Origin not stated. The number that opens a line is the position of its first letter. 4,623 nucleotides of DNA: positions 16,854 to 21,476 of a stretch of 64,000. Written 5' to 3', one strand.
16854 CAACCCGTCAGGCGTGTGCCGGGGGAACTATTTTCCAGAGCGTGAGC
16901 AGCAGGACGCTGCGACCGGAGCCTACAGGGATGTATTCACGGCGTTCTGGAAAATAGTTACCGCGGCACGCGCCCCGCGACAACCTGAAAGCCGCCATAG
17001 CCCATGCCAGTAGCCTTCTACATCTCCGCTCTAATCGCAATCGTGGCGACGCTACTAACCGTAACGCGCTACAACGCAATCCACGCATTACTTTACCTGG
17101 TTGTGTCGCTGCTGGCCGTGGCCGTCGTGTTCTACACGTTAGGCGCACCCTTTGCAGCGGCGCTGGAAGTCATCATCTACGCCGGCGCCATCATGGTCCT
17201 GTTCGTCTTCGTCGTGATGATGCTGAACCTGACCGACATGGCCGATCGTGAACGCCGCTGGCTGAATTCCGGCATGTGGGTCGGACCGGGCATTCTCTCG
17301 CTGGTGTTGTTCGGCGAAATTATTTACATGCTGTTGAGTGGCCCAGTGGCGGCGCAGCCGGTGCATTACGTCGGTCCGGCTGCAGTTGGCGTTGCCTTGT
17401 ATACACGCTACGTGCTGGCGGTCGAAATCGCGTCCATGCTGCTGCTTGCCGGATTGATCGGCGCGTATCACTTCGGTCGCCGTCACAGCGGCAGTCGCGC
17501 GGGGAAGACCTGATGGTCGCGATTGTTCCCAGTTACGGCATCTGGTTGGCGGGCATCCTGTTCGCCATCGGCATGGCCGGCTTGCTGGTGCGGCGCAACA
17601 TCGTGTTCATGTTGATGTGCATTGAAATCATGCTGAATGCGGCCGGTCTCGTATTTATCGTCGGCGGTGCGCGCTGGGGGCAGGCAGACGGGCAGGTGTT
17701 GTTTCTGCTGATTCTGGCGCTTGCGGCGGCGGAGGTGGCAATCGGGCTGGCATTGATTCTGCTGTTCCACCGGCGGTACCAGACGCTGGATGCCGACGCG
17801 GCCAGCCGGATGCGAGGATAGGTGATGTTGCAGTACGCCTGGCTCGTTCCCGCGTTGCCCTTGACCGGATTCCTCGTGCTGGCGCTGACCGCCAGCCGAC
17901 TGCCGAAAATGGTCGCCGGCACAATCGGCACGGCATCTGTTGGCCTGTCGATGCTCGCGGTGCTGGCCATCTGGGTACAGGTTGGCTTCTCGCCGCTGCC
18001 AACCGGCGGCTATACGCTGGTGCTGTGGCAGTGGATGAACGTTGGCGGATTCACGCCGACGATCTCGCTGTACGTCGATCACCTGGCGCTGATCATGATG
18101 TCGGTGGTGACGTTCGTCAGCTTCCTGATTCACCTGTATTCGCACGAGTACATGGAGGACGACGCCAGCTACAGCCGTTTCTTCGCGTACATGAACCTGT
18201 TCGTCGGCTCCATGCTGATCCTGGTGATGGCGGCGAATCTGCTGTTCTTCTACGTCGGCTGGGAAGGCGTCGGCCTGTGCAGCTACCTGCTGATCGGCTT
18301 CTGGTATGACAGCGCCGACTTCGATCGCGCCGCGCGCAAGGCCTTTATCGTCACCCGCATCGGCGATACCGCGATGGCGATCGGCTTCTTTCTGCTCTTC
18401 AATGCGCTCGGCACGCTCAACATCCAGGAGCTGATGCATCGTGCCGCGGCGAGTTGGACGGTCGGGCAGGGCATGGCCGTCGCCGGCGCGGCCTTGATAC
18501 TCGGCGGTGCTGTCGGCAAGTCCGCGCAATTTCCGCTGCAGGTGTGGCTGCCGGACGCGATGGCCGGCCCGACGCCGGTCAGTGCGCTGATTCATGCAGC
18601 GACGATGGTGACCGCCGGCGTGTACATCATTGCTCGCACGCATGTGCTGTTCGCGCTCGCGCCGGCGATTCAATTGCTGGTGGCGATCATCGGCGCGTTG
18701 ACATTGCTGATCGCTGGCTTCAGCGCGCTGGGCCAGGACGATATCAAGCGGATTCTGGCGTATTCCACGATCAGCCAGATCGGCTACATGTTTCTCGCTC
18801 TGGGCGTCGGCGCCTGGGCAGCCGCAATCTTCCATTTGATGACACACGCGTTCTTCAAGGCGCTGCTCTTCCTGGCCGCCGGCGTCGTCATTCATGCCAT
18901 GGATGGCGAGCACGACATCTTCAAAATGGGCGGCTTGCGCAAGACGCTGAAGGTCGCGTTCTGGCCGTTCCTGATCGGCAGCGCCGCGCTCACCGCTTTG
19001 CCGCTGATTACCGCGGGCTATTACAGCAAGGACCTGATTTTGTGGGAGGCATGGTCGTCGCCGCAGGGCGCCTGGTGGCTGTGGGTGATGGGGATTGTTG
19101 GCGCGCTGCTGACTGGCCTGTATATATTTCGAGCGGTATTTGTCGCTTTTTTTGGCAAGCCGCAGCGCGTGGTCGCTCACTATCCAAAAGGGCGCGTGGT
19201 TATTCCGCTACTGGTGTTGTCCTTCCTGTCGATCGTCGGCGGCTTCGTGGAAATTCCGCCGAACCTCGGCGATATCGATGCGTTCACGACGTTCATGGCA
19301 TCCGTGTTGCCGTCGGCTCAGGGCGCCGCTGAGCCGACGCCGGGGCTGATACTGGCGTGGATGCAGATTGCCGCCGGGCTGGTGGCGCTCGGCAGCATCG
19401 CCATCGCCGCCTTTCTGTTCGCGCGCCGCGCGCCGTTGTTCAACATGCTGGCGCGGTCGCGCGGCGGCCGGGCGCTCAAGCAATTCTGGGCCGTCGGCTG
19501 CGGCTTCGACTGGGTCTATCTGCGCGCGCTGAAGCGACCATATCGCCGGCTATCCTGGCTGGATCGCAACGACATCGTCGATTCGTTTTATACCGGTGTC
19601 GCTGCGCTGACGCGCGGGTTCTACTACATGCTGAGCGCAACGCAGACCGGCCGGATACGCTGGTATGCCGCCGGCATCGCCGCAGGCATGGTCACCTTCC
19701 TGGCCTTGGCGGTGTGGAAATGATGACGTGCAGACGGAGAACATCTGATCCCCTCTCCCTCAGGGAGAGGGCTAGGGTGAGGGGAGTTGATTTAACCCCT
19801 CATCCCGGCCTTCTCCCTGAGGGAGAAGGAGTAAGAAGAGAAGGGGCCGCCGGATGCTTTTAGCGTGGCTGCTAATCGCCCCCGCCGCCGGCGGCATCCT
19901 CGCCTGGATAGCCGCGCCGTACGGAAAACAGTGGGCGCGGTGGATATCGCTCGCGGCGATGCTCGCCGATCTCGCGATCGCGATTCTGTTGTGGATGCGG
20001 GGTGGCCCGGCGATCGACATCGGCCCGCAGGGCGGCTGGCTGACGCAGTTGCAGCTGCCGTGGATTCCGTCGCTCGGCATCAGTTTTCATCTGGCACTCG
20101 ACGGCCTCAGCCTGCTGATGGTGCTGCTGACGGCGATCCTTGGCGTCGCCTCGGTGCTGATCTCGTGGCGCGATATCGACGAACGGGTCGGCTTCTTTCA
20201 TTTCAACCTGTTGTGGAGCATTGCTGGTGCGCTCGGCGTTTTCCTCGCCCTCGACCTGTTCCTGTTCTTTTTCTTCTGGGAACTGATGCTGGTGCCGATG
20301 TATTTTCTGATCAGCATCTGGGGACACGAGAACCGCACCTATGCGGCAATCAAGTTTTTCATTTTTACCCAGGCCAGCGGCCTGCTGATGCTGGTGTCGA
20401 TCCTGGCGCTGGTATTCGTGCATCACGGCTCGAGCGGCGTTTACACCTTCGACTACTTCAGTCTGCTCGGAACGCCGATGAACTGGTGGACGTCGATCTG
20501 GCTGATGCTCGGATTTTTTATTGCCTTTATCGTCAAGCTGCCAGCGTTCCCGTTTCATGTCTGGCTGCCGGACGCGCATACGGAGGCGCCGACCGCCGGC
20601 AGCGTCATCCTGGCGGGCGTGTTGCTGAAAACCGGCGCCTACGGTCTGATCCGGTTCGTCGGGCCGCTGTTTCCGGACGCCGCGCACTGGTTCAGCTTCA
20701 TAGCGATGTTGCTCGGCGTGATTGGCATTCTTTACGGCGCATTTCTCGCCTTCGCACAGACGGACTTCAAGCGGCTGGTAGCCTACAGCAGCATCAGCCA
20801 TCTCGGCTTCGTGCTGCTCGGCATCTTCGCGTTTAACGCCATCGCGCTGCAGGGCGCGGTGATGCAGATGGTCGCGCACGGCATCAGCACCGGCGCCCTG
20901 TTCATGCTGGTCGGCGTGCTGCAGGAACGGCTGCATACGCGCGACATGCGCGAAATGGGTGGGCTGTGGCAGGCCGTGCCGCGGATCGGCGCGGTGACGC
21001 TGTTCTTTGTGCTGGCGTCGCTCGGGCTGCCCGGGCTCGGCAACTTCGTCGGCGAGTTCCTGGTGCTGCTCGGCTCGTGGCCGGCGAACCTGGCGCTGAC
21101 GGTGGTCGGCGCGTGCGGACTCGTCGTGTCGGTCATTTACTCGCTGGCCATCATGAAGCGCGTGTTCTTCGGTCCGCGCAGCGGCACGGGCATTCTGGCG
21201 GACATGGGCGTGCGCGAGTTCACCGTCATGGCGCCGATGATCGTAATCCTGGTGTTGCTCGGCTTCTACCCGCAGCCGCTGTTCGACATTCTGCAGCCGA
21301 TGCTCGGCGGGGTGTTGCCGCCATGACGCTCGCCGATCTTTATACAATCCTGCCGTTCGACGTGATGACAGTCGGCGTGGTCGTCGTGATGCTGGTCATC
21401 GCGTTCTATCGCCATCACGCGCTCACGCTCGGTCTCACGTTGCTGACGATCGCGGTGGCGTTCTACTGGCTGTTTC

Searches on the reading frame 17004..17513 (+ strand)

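Call 56: search_protein_families(library=pfam, max_evalue=0.00001, proteins=[window:17004-17513:+])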
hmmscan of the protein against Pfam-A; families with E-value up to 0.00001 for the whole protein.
window:17004-17513:+ (169 aa): 1 family
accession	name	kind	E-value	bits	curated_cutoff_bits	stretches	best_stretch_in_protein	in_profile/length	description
PF00499.25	Oxidored_q3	-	1.2e-35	122.9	33.2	1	16-155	2-144/146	NADH-ubiquinone/plastoquinone oxidoreductase chain 6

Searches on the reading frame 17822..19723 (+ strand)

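Call 56: search_protein_families(library=pfam, max_evalue=0.00001, proteins=[window:17822-19723:+])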
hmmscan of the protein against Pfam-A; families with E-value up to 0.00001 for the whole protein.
window:17822-19723:+ (633 aa): 2 families
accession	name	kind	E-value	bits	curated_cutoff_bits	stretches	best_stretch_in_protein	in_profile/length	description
PF00361.26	Proton_antipo_M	-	6.5e-83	278.8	21.5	1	137-431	1-294/294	NADH:quinone oxidoreductase/Mrp antiporter, TM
PF00662.26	Proton_antipo_N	-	3.6e-20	72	24.5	1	71-121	1-51/51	NADH-Ubiquinone oxidoreductase (complex I), chain 5 N-terminus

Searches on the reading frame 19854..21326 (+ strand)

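Call 56: search_protein_families(library=pfam, max_evalue=0.00001, proteins=[window:19854-21326:+])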
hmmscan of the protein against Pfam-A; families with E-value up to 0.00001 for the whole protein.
window:19854-21326:+ (490 aa): 1 family
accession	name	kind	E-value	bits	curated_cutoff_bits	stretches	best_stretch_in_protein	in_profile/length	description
PF00361.26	Proton_antipo_M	-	5e-74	249.6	21.5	1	132-419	1-286/294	NADH:quinone oxidoreductase/Mrp antiporter, TM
